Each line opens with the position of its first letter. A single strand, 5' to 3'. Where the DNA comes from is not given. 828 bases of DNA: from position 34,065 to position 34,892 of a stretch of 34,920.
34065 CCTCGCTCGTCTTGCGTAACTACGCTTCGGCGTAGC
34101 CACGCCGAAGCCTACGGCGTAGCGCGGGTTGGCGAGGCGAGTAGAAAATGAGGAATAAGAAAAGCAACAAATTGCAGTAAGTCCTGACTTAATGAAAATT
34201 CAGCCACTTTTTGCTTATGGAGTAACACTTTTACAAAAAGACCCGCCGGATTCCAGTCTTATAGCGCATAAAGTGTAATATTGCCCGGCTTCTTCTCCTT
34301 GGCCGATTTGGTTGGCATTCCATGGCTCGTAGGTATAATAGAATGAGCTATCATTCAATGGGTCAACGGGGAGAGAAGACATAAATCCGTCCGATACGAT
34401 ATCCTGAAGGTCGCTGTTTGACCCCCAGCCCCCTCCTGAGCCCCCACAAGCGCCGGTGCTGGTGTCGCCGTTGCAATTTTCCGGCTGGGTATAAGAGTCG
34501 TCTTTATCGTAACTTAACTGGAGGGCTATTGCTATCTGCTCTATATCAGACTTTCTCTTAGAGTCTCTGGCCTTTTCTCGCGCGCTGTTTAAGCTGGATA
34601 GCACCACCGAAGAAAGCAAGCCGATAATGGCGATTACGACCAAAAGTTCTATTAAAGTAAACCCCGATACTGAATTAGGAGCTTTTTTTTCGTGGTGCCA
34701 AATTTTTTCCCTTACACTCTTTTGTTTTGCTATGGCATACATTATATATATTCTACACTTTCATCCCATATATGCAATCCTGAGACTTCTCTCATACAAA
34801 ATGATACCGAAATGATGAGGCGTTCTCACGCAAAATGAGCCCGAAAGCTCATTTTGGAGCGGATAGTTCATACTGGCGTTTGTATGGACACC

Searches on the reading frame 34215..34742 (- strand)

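Call 63: search_protein_families(library=pfam, proteins=[window:34215-34742:-], max_evalue=0.00001)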
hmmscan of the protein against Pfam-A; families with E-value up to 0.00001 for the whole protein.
window:34215-34742:- (175 aa): 1 family
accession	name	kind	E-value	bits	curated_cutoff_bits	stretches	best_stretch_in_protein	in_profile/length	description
PF07963.17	N_methyl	-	4.6e-08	32.8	21.2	1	24-48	3-27/27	Prokaryotic N-terminal methylation motif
